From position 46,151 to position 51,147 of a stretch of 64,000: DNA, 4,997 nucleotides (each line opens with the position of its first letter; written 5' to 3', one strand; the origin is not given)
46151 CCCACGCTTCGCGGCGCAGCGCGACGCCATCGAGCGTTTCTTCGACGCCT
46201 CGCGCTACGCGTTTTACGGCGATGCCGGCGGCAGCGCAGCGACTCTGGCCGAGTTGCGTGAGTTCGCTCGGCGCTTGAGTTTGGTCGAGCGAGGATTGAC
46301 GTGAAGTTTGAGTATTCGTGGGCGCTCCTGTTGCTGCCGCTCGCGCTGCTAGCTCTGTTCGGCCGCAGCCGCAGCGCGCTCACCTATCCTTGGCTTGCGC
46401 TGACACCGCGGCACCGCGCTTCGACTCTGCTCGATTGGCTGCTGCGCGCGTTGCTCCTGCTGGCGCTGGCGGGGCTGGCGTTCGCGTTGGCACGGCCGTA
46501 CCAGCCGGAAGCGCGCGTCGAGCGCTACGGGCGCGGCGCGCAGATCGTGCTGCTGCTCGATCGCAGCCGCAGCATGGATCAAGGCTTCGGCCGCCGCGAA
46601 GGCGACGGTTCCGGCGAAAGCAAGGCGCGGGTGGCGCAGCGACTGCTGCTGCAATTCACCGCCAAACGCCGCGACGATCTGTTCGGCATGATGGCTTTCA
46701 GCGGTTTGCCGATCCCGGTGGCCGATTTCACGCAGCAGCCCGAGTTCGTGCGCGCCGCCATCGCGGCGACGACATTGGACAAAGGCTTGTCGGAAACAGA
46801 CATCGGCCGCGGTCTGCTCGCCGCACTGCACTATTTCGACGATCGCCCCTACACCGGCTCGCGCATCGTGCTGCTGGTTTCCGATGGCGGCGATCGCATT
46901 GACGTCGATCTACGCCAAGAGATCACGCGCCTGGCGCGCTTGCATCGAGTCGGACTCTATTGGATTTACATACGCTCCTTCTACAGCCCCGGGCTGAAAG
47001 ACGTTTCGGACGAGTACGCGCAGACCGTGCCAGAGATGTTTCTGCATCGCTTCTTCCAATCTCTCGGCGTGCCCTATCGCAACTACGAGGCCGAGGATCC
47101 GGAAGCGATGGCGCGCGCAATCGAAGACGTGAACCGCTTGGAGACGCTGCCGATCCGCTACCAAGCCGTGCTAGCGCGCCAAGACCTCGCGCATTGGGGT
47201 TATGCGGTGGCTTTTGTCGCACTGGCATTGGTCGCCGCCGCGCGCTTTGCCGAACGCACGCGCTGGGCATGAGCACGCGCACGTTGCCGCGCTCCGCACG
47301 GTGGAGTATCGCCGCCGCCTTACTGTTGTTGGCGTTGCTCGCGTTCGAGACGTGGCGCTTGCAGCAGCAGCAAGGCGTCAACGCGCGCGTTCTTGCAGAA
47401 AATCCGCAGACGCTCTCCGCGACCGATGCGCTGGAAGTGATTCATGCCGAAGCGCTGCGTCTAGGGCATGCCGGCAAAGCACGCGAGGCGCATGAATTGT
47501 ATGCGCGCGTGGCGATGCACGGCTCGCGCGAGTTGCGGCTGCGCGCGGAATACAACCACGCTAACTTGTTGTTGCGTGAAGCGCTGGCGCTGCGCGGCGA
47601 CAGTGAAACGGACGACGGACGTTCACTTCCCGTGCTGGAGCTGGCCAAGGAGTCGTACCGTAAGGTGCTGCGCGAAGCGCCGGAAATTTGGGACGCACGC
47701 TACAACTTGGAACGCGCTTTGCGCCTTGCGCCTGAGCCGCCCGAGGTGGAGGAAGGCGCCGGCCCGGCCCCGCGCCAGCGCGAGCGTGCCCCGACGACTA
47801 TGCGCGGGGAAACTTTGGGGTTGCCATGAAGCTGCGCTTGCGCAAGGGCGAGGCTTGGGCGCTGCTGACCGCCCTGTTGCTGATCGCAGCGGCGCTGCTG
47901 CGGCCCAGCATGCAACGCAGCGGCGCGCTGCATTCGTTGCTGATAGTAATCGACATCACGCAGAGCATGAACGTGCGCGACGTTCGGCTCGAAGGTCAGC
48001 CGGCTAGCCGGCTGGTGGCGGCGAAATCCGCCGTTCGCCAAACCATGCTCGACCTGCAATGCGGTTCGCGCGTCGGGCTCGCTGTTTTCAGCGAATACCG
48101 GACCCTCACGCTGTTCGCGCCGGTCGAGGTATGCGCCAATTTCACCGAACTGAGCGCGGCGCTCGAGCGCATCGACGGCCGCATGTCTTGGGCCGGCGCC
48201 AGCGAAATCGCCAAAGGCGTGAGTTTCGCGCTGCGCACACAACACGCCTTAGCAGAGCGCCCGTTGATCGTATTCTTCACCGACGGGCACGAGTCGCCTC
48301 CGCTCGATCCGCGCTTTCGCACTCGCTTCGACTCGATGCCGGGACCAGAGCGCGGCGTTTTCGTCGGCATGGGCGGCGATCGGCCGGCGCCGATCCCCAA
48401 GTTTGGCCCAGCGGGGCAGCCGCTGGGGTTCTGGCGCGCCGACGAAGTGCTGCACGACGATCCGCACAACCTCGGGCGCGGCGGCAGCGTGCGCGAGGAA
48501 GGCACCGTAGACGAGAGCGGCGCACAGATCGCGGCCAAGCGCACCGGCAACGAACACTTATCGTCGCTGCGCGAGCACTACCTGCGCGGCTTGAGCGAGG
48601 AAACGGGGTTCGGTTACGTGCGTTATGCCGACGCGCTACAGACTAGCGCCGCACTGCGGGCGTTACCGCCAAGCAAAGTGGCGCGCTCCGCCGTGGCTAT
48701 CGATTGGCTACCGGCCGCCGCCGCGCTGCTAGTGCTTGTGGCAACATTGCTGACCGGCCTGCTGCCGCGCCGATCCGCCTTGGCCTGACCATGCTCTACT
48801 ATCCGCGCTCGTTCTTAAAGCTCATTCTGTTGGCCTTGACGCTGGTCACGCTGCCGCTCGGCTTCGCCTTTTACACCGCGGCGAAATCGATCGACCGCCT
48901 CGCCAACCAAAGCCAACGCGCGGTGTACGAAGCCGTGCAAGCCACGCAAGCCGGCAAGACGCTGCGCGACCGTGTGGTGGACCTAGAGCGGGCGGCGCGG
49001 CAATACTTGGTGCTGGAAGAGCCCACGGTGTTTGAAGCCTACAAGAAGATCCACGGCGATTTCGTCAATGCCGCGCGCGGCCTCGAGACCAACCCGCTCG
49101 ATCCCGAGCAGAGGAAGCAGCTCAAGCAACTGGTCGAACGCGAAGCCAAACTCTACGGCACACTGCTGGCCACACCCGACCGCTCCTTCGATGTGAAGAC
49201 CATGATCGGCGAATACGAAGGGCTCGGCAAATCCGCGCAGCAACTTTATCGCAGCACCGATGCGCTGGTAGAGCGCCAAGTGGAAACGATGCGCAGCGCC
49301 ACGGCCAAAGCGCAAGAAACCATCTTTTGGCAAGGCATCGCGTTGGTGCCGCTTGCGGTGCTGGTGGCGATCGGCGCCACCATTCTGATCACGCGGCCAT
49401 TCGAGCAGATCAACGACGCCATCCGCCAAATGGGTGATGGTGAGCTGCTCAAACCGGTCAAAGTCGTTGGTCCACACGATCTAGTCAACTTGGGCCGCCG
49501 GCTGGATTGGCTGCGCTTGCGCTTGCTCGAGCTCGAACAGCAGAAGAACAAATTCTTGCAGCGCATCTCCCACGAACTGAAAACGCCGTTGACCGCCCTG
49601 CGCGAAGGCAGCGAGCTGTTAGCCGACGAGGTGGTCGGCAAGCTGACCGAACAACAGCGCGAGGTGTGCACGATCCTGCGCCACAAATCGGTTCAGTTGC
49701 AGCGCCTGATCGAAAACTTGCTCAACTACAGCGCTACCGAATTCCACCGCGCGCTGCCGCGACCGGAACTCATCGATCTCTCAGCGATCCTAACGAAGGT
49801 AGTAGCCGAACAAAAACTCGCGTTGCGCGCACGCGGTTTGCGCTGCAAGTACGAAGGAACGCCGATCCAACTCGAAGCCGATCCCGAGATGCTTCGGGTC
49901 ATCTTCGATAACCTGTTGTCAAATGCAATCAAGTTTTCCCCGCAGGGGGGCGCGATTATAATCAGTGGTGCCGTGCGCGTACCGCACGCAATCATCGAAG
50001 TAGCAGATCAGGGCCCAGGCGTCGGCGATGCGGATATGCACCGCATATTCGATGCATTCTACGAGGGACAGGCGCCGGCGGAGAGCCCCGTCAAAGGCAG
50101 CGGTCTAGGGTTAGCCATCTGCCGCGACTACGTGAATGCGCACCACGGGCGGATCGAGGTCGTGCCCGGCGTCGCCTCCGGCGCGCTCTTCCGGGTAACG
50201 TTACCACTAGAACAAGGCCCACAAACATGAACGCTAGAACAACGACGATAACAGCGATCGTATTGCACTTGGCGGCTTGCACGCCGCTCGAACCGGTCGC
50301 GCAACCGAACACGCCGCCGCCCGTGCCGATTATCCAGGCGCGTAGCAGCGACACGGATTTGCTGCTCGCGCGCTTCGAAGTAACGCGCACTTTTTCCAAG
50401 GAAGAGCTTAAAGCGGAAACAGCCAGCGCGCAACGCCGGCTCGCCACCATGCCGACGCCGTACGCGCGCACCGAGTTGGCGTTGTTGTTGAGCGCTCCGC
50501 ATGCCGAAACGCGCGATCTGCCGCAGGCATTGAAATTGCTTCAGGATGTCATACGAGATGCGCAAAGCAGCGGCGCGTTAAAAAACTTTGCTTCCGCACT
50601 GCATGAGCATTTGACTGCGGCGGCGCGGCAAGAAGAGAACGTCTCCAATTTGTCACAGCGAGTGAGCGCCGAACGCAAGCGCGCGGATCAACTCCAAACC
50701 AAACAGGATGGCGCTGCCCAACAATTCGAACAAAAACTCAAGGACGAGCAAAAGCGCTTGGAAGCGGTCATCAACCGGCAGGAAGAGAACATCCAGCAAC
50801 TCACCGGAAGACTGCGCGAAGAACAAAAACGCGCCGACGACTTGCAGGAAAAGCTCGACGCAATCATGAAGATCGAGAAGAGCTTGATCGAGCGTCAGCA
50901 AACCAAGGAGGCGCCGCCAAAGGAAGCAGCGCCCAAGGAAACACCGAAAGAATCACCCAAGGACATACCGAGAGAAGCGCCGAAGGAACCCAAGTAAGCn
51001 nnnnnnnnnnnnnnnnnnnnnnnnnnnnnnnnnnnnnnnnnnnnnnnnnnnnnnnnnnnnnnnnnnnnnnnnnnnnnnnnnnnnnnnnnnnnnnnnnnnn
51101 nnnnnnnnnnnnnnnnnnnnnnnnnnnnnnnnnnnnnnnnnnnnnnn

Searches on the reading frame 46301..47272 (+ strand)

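Call 7: search_protein_families(library=pfam, proteins=[window:46301-47272:+], max_evalue=0.01)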
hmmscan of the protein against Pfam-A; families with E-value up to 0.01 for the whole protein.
window:46301-47272:+ (323 aa): 4 families
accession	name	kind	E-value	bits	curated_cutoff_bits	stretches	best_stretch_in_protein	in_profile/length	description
PF13519.12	VWA_2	-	1.9e-11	44.9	27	1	82-196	1-106/107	von Willebrand factor type A domain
PF00092.34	VWA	-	8.4e-07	29.8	23.8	1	82-234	2-149/174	von Willebrand factor type A domain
PF05762.20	VWA_CoxE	-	0.0004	20.3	26.4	0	164-221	128-182/222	VWA domain containing CoxE-like protein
PF07584.16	BatA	-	0.0066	17.3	25.9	1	5-66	9-77/77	Aerotolerance regulator N-terminal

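Call 8: search_protein_families(library=ncbifam, proteins=[window:46301-47272:+], max_evalue=0.01)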
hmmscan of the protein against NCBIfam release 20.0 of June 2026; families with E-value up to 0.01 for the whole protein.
window:46301-47272:+ (323 aa): 3 families
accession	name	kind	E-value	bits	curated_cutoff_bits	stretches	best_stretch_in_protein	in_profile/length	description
NF047508.1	VWA_BatA_Lepto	exception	6.5e-08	32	380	1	40-312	49-304/315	VWA domain-containing protein BatA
TIGR03436.1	acidobact_VWFA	subfamily_domain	0.0011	18.5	81.25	1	113-238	87-233/324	VWA domain-containing protein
NF047506.1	VWA_BatB_Lepto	exception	0.0094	15.1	350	0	46-201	51-201/324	VWA domain-containing protein BatB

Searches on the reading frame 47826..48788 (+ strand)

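Call 7: search_protein_families(library=pfam, proteins=[window:47826-48788:+], max_evalue=0.01)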
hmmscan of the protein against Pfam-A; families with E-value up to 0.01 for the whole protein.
window:47826-48788:+ (320 aa): 1 family
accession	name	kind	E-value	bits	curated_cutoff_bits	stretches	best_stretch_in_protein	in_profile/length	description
PF13519.12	VWA_2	-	7.8e-12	46.2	27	1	38-155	1-107/107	von Willebrand factor type A domain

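Call 8: search_protein_families(library=ncbifam, proteins=[window:47826-48788:+], max_evalue=0.01)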
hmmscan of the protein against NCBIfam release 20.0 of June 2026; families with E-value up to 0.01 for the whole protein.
window:47826-48788:+ (320 aa): 1 family
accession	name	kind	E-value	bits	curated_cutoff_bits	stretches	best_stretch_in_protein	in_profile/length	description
NF010238.0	PRK13685.1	subfamily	1.5e-05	24.2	432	1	10-118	69-170/335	hypothetical protein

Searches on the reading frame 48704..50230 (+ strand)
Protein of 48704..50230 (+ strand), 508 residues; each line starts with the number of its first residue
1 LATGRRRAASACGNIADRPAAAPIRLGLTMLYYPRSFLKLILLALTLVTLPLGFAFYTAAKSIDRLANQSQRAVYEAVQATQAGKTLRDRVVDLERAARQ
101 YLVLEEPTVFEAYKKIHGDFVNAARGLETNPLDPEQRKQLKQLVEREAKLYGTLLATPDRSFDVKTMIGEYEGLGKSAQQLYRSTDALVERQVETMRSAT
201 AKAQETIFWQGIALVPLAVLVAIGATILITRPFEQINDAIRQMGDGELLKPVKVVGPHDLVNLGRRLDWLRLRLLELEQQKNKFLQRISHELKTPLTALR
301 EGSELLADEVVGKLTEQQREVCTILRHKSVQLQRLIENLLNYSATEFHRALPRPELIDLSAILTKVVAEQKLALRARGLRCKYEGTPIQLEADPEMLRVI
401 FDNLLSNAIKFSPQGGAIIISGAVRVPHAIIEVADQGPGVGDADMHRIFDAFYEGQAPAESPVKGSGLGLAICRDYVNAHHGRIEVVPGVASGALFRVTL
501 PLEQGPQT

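Call 7: search_protein_families(library=pfam, proteins=[window:48704-50230:+], max_evalue=0.01)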
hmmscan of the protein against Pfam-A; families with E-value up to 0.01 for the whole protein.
window:48704-50230:+ (508 aa): 3 families
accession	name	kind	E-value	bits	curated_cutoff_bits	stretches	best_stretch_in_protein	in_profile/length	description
PF02518.31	HATPase_c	-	5.2e-22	78.8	26.4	1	393-503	2-110/111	Histidine kinase-, DNA gyrase B-, and HSP90-like ATPase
PF00512.31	HisKA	-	1.7e-14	54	26.9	1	280-343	1-61/66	His Kinase A (phospho-acceptor) domain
PF00672.30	HAMP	-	0.00021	22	25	1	229-275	6-52/53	HAMP domain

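Call 8: search_protein_families(library=ncbifam, proteins=[window:48704-50230:+], max_evalue=0.01)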
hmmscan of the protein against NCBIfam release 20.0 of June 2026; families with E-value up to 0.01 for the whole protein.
window:48704-50230:+ (508 aa): 81 families (the best 25 are shown)
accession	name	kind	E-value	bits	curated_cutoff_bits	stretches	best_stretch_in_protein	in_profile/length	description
NF008312.0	PRK11100.1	equivalog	8.5e-52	176.5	356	1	191-502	168-474/477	two-component system sensor histidine kinase CreC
NF046044.1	PnpS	equivalog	3.1e-43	148.3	400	1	276-501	165-390/390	two-component system histidine kinase PnpS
NF033092.0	HK_WalK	equivalog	9.1e-42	143.4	725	1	277-502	368-594/594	cell wall metabolism sensor histidine kinase WalK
TIGR02966.1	phoR_proteo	equivalog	5.1e-41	140.8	334.2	1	274-499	107-332/333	phosphate regulon sensor histidine kinase PhoR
NF040691.1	MtrAB_MtrB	equivalog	7.3e-39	134.1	450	1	194-505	177-495/507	MtrAB system histidine kinase MtrB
TIGR01386.1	cztS_silS_copS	subfamily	3.6e-38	131.7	292.55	1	40-498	11-454/457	heavy metal sensor histidine kinase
NF007837.0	PRK10549.1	equivalog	7.9e-38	130.3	603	1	213-505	168-461/466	envelope stress sensor histidine kinase BaeS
NF012163.2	BaeS_SmeS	equivalog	3.8e-37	128.3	500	1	202-500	160-456/457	sensor histidine kinase efflux regulator BaeS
TIGR02956.1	TMAO_torS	equivalog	1.7e-36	125.8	676.5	1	279-505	462-685/967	TMAO reductase system sensor histidine kinase/response regulator TorS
NF033091.0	HK_VanS_ACDEFG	equivalog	3.3e-33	115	400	1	232-487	21-280/293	vancomycin resistance histidine kinase VanS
NF047465.1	hybrid_HK_LvrA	exception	5.2e-33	114.1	1200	1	265-503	186-423/819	hybrid histidine kinase/response regulator LvrA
NF045595.1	HK_scytonemin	equivalog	1.2e-32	113.1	865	1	277-503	411-636/637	scytonemin biosynthesis sensor histidine kinase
NF007793.0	PRK10490.1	equivalog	3.6e-32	111.3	1123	1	276-507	659-887/895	two-component system sensor histidine kinase KdpD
NF006800.0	PRK09303.1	equivalog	8.4e-32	110.5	342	1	274-504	144-379/383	histidine kinase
NF007004.0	PRK09467.1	equivalog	3.3e-31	108.6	415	1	206-503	157-437/440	two-component system sensor histidine kinase EnvZ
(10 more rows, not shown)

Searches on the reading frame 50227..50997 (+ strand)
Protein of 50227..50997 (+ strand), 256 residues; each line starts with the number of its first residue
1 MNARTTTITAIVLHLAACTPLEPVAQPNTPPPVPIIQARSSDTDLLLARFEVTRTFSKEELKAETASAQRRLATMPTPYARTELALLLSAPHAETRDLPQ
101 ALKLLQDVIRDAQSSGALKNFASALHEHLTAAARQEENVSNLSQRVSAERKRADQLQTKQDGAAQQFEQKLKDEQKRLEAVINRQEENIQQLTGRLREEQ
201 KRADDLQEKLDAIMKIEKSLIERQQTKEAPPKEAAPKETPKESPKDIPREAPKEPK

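Call 7: search_protein_families(library=pfam, proteins=[window:50227-50997:+], max_evalue=0.01)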
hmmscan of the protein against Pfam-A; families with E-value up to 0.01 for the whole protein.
window:50227-50997:+ (256 aa): 1 family
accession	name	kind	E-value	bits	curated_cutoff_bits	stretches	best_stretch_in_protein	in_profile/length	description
PF08702.15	Fib_alpha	-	1.4e-05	25.7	29.9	1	119-212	34-127/143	Fibrinogen alpha/beta chain family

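Call 8: search_protein_families(library=ncbifam, proteins=[window:50227-50997:+], max_evalue=0.01)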
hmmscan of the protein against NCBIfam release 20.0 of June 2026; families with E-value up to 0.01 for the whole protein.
window:50227-50997:+ (256 aa): 6 families
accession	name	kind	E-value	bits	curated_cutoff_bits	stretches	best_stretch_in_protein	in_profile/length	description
NF033885.1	conj_TraP_IncI1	equivalog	0.0029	17.4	135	0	138-240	56-160/217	conjugal transfer protein TraP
NF001962.0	PRK00736.1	equivalog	0.0037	17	72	0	175-230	8-61/69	hypothetical protein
NF041120.1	RqcH_arch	equivalog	0.0041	15.9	400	1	113-225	250-361/645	ribosome rescue protein RqcH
NF047516.1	LA_3659_fam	equivalog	0.0053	16.4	36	1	93-217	75-199/221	LA_3659 family protein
NF047514.1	SpiroCoCo_N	equivalog_domain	0.0053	16.4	75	1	93-217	75-199/221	SpiroCoCo family coiled-coil protein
NF052320.1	Cbp1_fam_LP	subfamily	0.0061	16.1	90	1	94-227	45-177/286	Cbp1 family collagen-binding glycoprotein adhesin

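Call 85: search_protein_families(library=phrogs, proteins=[window:50227-50997:+], max_evalue=1)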
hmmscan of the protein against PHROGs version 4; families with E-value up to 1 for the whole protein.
window:50227-50997:+ (256 aa): 11 families
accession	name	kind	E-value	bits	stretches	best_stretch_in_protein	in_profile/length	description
phrog_16985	-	unknown function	0.042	14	1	112-243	191-327/436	-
phrog_5918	-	unknown function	0.065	13.1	1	113-203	56-145/448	-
phrog_3534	-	unknown function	0.16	13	0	173-217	71-115/117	-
phrog_24067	-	unknown function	0.21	12.1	1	63-114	140-191/266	-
phrog_6188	-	unknown function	0.24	12.9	1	165-219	63-120/125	-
phrog_11860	-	unknown function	0.25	12.5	1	133-215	28-108/114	-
phrog_77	-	DNA, RNA and nucleotide metabolism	0.51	9.7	1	117-227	682-786/967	SbcC-like subunit of palindrome specific endonuclease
phrog_1538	-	tail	0.58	9.8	1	97-240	296-434/811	tail length tape measure protein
phrog_1620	-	moron, auxiliary metabolic gene and host takeover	0.59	11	0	132-223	100-192/200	Hdf-like antirestriction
phrog_15612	-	unknown function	0.73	9.3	1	137-215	107-186/639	-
phrog_1801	-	tail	0.79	9.9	0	122-212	174-265/339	tail fiber protein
